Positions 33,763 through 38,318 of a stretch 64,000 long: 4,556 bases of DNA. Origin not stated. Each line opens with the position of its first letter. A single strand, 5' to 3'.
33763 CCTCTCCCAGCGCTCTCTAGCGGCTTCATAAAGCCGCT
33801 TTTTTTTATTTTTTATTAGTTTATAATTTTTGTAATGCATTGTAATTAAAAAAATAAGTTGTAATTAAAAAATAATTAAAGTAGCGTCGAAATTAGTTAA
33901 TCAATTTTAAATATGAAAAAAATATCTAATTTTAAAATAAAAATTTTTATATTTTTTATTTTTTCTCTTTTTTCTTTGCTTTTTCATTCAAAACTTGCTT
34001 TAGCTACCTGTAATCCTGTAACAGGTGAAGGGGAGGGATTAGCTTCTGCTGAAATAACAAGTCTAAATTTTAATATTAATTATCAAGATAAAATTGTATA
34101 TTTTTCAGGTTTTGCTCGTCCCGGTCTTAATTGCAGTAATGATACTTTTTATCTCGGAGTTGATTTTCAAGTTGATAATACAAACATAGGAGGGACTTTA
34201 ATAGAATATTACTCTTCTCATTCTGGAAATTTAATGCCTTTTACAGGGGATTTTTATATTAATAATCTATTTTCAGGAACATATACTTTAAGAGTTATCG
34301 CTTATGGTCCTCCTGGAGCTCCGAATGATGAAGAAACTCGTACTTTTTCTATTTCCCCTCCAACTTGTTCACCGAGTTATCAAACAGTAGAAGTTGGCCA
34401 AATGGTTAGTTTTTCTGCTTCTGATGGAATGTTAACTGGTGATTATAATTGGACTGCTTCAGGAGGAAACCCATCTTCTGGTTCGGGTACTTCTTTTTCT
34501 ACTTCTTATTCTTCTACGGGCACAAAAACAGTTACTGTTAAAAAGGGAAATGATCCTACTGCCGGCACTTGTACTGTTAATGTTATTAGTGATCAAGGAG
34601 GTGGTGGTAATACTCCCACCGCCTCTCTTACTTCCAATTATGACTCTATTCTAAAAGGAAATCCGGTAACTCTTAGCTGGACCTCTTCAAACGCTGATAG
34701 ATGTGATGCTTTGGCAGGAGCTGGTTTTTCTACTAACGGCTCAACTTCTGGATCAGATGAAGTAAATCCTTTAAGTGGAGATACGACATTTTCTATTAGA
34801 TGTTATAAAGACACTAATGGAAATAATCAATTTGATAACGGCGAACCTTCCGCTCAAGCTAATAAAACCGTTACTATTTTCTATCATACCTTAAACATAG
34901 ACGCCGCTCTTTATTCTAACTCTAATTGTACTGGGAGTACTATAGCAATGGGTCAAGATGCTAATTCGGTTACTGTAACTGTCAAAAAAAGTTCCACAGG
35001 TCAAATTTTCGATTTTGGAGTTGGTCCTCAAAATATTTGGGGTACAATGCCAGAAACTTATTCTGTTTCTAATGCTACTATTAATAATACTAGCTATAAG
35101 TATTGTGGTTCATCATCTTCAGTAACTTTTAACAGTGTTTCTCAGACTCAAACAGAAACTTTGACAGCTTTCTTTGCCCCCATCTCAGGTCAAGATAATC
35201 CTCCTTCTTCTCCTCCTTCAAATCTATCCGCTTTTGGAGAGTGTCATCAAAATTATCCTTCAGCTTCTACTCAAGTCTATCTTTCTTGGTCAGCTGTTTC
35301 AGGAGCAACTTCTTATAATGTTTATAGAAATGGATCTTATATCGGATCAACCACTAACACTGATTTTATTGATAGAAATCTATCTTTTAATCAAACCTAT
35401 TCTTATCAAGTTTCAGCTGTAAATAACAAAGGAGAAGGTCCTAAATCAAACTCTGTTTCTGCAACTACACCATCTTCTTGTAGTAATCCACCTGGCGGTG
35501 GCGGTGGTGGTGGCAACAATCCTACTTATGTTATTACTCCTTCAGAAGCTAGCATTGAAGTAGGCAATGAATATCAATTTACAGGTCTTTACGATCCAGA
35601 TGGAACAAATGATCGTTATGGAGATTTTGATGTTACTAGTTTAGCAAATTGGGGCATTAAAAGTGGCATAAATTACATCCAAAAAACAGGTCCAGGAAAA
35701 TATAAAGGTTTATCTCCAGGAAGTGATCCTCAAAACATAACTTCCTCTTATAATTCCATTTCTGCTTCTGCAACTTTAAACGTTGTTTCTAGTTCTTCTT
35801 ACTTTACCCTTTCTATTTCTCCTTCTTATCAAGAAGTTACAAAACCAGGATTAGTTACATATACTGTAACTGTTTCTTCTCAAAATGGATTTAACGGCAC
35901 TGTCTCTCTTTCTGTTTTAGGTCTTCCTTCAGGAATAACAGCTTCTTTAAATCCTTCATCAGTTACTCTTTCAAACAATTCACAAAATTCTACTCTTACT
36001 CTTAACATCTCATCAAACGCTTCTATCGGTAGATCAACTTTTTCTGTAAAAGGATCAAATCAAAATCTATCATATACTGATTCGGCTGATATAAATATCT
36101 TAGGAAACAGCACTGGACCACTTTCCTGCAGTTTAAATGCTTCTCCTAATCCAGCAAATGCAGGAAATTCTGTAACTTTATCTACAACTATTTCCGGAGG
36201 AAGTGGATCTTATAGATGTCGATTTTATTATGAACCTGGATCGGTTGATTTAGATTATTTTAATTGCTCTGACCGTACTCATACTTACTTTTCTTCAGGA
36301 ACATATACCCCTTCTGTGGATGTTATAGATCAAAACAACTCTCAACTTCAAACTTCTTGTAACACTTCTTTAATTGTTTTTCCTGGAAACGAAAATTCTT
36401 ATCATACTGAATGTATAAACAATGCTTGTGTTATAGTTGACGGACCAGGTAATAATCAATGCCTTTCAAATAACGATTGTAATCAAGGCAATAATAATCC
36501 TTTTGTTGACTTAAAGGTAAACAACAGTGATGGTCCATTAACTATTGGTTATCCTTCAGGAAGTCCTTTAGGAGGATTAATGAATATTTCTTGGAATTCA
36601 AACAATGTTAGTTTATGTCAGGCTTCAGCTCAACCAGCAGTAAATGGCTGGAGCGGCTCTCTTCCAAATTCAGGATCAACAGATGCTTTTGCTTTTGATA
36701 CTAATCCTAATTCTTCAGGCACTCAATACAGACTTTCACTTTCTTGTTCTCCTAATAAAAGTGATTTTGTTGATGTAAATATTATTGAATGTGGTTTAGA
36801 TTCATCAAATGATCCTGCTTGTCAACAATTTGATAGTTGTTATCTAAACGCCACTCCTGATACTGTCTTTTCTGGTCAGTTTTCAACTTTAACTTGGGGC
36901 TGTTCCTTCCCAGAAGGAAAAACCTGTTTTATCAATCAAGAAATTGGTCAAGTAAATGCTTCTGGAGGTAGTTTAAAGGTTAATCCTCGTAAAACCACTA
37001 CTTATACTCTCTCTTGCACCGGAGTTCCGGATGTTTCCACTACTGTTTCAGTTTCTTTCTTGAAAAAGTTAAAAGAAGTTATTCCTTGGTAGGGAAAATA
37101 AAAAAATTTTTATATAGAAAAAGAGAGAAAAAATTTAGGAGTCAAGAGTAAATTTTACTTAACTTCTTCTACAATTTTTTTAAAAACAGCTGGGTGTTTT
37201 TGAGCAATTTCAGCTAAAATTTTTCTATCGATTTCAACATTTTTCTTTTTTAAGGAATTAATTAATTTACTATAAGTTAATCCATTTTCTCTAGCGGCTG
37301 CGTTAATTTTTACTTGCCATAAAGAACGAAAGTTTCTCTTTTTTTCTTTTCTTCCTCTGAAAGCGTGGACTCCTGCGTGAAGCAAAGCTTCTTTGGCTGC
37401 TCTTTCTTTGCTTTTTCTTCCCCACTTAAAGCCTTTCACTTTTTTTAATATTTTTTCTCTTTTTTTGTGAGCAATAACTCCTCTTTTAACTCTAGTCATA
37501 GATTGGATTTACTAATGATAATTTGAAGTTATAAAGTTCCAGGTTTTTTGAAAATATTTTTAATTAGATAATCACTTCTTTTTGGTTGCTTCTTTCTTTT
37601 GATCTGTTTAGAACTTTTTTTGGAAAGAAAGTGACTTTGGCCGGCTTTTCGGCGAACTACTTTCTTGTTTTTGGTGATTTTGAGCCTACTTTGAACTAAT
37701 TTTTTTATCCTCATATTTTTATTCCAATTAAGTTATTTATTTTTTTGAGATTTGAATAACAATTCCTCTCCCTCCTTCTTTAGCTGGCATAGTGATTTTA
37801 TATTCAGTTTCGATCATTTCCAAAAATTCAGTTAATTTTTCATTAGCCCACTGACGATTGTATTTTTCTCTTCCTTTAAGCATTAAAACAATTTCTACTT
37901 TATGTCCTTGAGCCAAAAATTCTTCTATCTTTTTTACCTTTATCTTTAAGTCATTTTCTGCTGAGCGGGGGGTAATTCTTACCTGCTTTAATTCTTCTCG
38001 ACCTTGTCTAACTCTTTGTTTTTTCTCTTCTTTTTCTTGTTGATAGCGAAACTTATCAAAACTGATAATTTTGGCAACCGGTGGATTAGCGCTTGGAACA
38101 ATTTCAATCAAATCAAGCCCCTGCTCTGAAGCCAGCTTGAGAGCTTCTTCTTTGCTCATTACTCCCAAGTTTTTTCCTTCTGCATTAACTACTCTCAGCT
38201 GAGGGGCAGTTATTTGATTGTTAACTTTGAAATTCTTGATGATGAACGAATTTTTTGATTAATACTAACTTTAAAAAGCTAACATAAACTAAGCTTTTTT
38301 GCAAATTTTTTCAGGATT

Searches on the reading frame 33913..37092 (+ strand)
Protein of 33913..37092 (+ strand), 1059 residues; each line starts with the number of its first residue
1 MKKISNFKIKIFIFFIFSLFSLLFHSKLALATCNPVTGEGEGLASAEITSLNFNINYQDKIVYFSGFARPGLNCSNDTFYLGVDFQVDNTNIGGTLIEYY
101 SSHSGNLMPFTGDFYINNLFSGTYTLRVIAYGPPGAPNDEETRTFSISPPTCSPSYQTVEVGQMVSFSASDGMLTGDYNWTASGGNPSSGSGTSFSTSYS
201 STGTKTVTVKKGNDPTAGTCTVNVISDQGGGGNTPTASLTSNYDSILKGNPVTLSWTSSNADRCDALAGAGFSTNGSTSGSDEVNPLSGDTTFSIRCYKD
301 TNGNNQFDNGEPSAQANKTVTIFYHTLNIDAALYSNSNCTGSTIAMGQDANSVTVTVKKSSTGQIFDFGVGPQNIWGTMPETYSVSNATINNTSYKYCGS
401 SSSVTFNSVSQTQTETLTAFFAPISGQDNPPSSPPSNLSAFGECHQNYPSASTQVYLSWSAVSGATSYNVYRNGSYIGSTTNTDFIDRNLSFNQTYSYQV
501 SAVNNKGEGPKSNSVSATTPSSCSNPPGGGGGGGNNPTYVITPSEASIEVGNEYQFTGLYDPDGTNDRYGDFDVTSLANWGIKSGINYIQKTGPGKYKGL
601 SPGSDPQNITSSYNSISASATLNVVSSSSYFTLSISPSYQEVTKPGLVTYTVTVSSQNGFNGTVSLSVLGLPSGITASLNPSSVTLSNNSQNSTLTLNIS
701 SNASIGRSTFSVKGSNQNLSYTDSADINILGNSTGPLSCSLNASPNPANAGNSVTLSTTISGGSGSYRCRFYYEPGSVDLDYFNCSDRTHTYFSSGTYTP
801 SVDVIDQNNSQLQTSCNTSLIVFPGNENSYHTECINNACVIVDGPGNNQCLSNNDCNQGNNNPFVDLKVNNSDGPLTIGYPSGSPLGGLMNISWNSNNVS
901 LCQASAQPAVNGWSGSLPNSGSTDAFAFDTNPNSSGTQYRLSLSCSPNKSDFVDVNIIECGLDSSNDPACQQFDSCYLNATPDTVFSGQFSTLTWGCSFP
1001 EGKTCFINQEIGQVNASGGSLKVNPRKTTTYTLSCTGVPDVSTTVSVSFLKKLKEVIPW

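Call 62: search_protein_families(library=pfam, proteins=[window:33913-37092:+], max_evalue=0.0001)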
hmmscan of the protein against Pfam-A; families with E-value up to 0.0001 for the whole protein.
window:33913-37092:+ (1059 aa): 2 families
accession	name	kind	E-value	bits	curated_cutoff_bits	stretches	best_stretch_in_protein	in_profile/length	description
PF00801.26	PKD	-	1e-05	25.8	23.5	0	740-814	3-75/80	PKD domain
PF18370.7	RGI_lyase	-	4e-05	24.3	27.8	0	453-516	17-84/86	Rhamnogalacturonan I lyases beta-sheet domain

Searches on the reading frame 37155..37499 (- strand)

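Call 62: search_protein_families(library=pfam, proteins=[window:37155-37499:-], max_evalue=0.0001)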
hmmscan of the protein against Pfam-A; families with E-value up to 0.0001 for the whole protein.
window:37155-37499:- (114 aa): 1 family
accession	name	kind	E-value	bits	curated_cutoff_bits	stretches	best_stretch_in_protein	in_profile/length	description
PF00453.23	Ribosomal_L20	-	6.8e-36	123.1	30.8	1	3-109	1-107/107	Ribosomal protein L20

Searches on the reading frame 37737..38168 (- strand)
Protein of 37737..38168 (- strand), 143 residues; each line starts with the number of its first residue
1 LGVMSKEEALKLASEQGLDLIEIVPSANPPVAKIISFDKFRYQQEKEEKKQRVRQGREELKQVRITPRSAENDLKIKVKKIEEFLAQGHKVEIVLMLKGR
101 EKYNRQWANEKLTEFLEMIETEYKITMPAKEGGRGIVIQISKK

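Call 62: search_protein_families(library=pfam, proteins=[window:37737-38168:-], max_evalue=0.0001)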
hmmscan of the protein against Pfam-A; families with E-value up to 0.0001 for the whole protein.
window:37737-38168:- (143 aa): 2 families
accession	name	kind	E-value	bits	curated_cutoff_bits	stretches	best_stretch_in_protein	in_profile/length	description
PF05198.21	IF3_N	-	5.6e-19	68.5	26.9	1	1-51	20-70/70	Translation initiation factor IF-3, N-terminal domain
PF00707.27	IF3_C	-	4.5e-17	62.2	34.8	1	59-143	2-86/86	Translation initiation factor IF-3, C-terminal domain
